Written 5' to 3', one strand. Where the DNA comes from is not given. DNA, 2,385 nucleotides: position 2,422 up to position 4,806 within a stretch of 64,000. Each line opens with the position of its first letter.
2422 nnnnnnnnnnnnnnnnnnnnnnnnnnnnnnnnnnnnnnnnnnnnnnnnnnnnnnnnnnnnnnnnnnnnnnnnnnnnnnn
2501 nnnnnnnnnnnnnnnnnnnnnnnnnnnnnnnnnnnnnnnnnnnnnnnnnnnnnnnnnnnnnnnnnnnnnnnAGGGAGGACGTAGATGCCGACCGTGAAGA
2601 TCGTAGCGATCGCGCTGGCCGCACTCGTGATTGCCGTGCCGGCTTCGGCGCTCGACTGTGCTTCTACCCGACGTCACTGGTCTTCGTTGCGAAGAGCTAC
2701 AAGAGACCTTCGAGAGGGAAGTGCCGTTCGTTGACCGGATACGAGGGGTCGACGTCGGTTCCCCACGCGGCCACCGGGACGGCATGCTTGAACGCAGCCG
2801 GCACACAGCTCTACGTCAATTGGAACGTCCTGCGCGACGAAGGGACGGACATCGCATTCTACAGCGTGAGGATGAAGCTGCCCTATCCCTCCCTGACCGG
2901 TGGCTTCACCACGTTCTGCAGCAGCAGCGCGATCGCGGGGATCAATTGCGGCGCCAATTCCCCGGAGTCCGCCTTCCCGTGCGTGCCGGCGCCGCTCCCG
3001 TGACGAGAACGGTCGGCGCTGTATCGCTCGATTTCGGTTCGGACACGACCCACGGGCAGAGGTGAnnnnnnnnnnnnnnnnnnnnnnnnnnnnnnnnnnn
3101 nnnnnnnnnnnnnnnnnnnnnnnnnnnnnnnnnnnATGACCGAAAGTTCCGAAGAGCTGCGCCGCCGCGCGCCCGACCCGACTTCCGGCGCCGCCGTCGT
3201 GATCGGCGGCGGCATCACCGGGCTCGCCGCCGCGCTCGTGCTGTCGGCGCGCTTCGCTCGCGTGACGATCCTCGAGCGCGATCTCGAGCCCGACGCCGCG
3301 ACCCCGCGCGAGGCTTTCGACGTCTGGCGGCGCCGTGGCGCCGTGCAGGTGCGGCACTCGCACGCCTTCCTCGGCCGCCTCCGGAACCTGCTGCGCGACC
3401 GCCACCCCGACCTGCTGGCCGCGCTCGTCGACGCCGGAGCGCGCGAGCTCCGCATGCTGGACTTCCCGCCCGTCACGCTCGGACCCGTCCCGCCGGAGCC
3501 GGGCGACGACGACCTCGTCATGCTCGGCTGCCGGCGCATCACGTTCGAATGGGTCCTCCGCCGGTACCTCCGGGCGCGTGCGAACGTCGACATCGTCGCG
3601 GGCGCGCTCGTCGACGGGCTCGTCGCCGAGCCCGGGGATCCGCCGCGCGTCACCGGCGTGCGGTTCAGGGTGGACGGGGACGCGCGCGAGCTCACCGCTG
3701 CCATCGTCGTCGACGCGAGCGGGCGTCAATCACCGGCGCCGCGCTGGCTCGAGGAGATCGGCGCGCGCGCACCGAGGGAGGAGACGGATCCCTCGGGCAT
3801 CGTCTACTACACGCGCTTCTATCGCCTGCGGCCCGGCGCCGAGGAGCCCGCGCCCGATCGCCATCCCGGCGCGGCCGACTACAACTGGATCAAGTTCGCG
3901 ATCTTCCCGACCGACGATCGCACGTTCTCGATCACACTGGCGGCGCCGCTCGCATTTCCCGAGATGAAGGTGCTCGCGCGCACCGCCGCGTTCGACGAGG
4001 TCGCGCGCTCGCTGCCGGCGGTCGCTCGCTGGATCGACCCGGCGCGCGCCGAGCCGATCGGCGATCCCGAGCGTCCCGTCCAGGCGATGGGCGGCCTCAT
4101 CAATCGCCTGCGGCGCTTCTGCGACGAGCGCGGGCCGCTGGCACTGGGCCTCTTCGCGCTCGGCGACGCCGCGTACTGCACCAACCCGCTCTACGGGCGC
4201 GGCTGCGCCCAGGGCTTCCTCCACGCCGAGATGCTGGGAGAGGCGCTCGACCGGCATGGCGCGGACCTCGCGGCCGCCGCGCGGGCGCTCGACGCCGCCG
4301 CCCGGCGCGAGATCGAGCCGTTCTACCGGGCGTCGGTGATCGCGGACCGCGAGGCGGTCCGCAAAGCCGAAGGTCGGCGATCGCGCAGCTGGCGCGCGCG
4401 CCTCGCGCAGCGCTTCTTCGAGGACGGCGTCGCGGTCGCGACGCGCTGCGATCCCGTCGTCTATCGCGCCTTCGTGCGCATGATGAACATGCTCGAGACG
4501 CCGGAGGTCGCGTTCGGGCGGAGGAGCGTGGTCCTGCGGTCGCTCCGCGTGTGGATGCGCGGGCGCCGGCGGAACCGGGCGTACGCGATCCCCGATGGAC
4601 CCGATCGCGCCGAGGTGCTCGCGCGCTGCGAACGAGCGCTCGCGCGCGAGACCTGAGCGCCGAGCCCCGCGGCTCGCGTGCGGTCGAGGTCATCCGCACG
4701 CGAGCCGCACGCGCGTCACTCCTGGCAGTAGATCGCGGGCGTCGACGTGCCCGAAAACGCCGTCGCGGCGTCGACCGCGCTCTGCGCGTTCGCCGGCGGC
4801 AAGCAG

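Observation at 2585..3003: Low-GC islet with a frameshifted small secreted Cys-containing ORF next to an FAD-dependent oxidoreductase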

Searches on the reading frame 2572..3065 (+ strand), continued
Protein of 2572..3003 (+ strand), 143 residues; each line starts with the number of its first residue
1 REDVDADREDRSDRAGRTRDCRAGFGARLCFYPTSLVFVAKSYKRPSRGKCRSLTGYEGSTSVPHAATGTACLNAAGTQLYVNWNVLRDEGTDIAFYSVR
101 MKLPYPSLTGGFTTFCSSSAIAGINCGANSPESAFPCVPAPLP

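Call 42: find_encoding_contigs(protein=P0161, flank=3000, max_places=4)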
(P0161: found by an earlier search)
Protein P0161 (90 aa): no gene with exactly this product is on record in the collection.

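Call 43: find_related_loci(query=A1, collection=metagenome_contigs, flank=3000)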
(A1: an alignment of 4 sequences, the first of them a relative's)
Query A1 (142 aa) in metagenome_contigs; peptide patterns used: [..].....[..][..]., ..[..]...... (x = any residue, [..] = any of these).
46 stretches matched a pattern; 4 encode a relative of the query (tblastn E <= 1e-3); 4 distinct loci.
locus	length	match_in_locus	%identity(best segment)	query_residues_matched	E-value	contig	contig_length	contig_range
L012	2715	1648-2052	58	6-142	2e-49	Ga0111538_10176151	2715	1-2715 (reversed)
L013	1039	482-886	56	6-142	5e-50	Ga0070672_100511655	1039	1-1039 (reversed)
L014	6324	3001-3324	59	1-109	4e-37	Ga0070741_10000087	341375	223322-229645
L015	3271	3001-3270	59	6-97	8e-34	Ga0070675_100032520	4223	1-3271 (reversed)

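Call 50: search_protein_families(library=ncbifam, proteins=[P0002, P0153, P0154], max_evalue=0.1)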
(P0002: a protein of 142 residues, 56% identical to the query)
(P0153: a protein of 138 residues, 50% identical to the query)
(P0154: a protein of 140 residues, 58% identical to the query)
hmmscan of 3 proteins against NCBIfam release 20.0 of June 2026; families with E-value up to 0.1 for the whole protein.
P0002 (142 aa): 0 families

P0153 (138 aa): 0 families

P0154 (140 aa): 0 families

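Call 51: search_solved_structures(query=A3, max_evalue=10)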
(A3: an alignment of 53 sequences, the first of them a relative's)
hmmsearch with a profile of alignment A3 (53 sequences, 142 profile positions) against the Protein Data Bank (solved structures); distinct sequences matched with E-value up to 10: 0.

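Call 52: fold_search(model_id=the predicted structure, library=pdb)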
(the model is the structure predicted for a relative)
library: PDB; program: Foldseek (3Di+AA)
matches with E <= 10: 394; with E <= 0.001: 0
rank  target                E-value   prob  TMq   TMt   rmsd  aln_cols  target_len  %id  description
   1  2zsc_A                6.4e-02  1.00  0.53  0.60   3.9       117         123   14  Tamavidin2, Novel Avidin-like Biotin-Binding Proteins from an Edible Mushroom (released 2009-02-17)
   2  4xmh_A                7.8e-02  0.82  0.38  0.31   8.5       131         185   14  Crystal structure of nitrophorin 7 from Rhodnius prolixus at pH 7.8 complexed with Gly-Gly-Gly (released 2015-07-29)
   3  3szi_F                9.7e-02  0.94  0.44  0.52   5.3       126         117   16  Structure of apo shwanavidin (P21 form) (released 2012-04-25)
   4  5m6j                  1.0e-01  0.77  0.39  0.32   9.2       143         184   15  Crystal structure of nitrophorin 7 E27V mutant from Rhodnius prolixus (released 2017-12-20)
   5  3szi_L                1.1e-01  0.98  0.49  0.56   4.9       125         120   16  Structure of apo shwanavidin (P21 form) (released 2012-04-25)
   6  4xmc                  1.1e-01  0.69  0.35  0.29   8.4       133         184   14  Crystal structure of nitrophorin 7 from Rhodnius prolixus at pH 5.8 (released 2015-07-29)
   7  6czi_A                1.2e-01  0.92  0.39  0.48   5.9       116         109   11  Structure of a redesigned beta barrel, mFAP1, bound to DFHBI (released 2018-09-19)
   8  8ast_B                1.3e-01  0.93  0.43  0.51   5.1       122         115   11  The Crystal structure of short F46Y agroavidin - apo (released 2023-04-12)
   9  3ew2_F                1.4e-01  0.97  0.46  0.53   4.7       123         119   11  Crystal structure of rhizavidin-biotin complex (released 2008-12-23)
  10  8asr_C                1.4e-01  0.82  0.40  0.44   5.6       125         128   11  The Crystal structure of F46Y mutant of apo agroavidin (released 2023-04-12)
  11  4jnj_D                1.6e-01  0.95  0.47  0.56   4.6       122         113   13  Structure based engineering of streptavidin monomer with a reduced biotin dissociation rate (released 2013-05-29)
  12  4jnj_B                1.7e-01  0.95  0.45  0.54   4.7       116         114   16  Structure based engineering of streptavidin monomer with a reduced biotin dissociation rate (released 2013-05-29)
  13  6ohh_B                1.7e-01  0.95  0.47  0.51   4.8       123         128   10  Structure of EF1p2_mFAP2b bound to DFHBI (released 2020-04-08)
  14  8amh_C                1.7e-01  0.84  0.41  0.46   5.5       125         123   10  The Crystal structure of wt apo agroavidin (released 2023-04-12)
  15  8an6_C                1.8e-01  0.90  0.45  0.52   4.9       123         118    9  The Crystal structure of wt apo agroavidin - biotin complex (released 2023-04-12)
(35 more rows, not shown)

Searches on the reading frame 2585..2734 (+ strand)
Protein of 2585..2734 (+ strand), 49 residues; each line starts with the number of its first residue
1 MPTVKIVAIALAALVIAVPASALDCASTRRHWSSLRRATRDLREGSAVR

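Call 5: search_protein_families(library=pfam, proteins=[window:2585-2734:+], max_evalue=0.1)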
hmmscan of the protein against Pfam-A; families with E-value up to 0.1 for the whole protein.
window:2585-2734:+ (49 aa): 1 family
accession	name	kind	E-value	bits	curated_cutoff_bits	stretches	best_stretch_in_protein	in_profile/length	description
PF13670.12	PepSY_2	-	0.083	13.3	24.3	1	7-44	2-40/83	Peptidase propeptide and YPEB domain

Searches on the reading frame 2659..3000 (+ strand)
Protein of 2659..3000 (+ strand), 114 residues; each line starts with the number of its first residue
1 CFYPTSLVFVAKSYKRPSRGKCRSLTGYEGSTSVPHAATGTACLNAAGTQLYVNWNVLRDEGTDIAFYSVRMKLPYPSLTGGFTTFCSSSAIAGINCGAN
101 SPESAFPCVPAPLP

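Call 60: predict_structure(alignment_id=A4)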
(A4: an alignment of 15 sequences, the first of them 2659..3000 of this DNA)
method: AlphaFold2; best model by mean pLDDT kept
length: 114 residues; sequences in the alignment: 15
mean_pLDDT: 90.2   pTM: 0.81
mean pLDDT of the five models: 90.2, 89.9, 88.4, 87.8, 86.4
residues with pLDDT >= 90: 71; 70-90: 38; 50-70: 5; < 50: 0
segments of 3 or more residues with pLDDT < 50: none
pLDDT, mean of each block of 10 residues (from residue 1): 88 92 96 92 97 95 90 93 92 87 81 65
secondary structure, 60 per line:
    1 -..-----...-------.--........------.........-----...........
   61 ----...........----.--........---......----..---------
elements in order: E9-11 E22-29 E36-44 E50-60 E65-75 E83-90 E94-99

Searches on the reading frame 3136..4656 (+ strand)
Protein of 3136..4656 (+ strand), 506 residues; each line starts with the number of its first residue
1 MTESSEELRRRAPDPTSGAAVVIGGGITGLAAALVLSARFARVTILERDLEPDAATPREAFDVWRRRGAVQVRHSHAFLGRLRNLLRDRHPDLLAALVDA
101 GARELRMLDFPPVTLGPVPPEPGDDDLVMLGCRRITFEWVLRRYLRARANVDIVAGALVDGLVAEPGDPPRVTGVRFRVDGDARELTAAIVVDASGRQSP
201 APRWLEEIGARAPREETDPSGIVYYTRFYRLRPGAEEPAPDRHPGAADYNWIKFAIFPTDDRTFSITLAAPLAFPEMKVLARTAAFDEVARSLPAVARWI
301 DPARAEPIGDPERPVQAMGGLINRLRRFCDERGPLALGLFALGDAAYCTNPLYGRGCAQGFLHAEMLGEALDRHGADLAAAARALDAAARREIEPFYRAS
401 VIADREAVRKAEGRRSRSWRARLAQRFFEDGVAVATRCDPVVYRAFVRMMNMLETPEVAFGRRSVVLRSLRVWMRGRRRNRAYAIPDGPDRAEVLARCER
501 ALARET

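Call 5: search_protein_families(library=pfam, proteins=[window:3136-4656:+], max_evalue=0.1)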
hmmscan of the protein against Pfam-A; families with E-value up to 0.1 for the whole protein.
window:3136-4656:+ (506 aa): 9 families
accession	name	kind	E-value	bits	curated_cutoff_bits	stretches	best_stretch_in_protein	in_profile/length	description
PF01266.30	DAO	-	7e-07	29.5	27.9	1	21-56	3-39/353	FAD dependent oxidoreductase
PF00890.30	FAD_binding_2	-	1.7e-06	27.9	20.4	2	20-48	2-30/414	FAD binding domain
PF12831.13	FAD_oxidored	-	6.7e-05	22.8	27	0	140-196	93-145/416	FAD dependent oxidoreductase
PF07992.20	Pyr_redox_2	-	0.00011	22.2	26.1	1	18-49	143-174/291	Pyridine nucleotide-disulphide oxidoreductase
PF13450.12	NAD_binding_8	-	0.00026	21.6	21.9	1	22-50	1-29/68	NAD(P)-binding Rossmann-like domain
PF00070.33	Pyr_redox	-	0.00069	20.5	22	1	20-53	2-35/82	Pyridine nucleotide-disulphide oxidoreductase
PF01494.25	FAD_binding_3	-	0.0022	17.7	22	1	20-50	4-34/349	FAD binding domain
PF01262.27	AlaDh_PNT_C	-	0.033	14.1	23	1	18-51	29-62/214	Alanine dehydrogenase/PNT, C-terminal domain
PF04820.20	Trp_halogenase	-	0.056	12.7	21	0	21-48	3-34/458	Tryptophan halogenase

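Call 39: find_encoding_contigs(protein=window:3136-4656:+, flank=1500, max_places=10)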
Protein window:3136-4656:+ (506 aa): 3 contigs read that carry it; 2 places shown.
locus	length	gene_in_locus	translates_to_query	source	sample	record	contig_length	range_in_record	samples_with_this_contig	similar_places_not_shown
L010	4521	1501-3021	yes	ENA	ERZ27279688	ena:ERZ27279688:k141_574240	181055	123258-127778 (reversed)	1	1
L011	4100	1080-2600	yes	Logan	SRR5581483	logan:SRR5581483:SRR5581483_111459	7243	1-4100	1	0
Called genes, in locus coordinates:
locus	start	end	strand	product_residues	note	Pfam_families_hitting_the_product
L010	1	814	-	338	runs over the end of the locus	PF00248:Aldo_ket_red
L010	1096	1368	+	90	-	-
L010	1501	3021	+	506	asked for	PF00890:FAD_binding_2 (faint), PF01266:DAO (weak)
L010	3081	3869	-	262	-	-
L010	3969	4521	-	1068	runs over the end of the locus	PF00486:Trans_reg_C, PF13191:AAA_16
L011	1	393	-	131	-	?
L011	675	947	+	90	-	-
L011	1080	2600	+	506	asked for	PF00890:FAD_binding_2 (faint), PF01266:DAO (weak)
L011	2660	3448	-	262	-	-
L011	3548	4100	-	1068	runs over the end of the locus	PF00486:Trans_reg_C, PF13191:AAA_16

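Call 50: search_protein_families(library=ncbifam, proteins=[window:3136-4656:+], max_evalue=0.1)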
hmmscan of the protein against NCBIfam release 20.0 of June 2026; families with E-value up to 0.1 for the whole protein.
window:3136-4656:+ (506 aa): 58 families (the best 25 are shown)
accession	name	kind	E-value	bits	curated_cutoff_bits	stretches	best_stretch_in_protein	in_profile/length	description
NF005720.0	PRK07538.1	subfamily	2.2e-07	30.1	400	2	342-397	304-358/418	hypothetical protein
TIGR01988.1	Ubi-OHases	subfamily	3e-07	29.6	224.65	1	21-60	3-41/387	ubiquinone biosynthesis hydroxylase, UbiH/UbiF/VisC/COQ6 family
TIGR02032.1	GG-red-SF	subfamily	8e-07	29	158.8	1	173-369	122-295/297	geranylgeranyl reductase family protein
NF005951.1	PRK08020.1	equivalog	6.7e-06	25.1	590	1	20-63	5-47/388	3-demethoxyubiquinol 3-hydroxylase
NF004829.0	PRK06183.1-3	subfamily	1.5e-05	24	390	1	20-51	11-42/520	bifunctional 3-(3-hydroxy-phenyl)propionate/3-hydroxycinnamic acid hydroxylase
NF005788.0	PRK07608.1-3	equivalog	1.8e-05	23.7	478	0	20-62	5-46/388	UbiH/UbiF family hydroxylase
NF005566.0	PRK07236.1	subfamily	2.9e-05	23.2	333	1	19-48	8-37/386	hypothetical protein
NF033623.1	urate_HpxO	equivalog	3.1e-05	23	500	0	341-390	280-329/381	FAD-dependent urate hydroxylase HpxO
NF002480.1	PRK01747.1-1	equivalog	5e-05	21.9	540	1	7-52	238-283/645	bifunctional tRNA (5-methylaminomethyl-2-thiouridine)(34)-methyltransferase MnmC2/FAD-dependent 5-carboxymethylaminomethyl-2-thiouridine(34)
NF049967.1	QhpG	equivalog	7.4e-05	21.8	240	1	136-203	86-146/423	flavin-dependent monooxygenase QhpG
NF005243.0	PRK06753.1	equivalog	7.8e-05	21.7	365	0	21-52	4-35/374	hypothetical protein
NF006460.0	PRK08849.1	equivalog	9.7e-05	21.3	598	0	341-384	285-328/386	2-octaprenyl-3-methyl-6-methoxy-1,4-benzoquinol hydroxylase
NF041080.1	DGGGPL_reductase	equivalog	0.00014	20.9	580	1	337-371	277-311/447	digeranylgeranylglycerophospholipid reductase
TIGR03364.1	HpnW_proposed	hypoth_equivalog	0.00017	20.8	285.1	1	21-58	4-41/365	TIGR03364 family FAD-dependent oxidoreductase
NF004833.1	PRK06185.1-1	subfamily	0.00019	20.3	488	1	160-201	130-168/403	FAD-dependent oxidoreductase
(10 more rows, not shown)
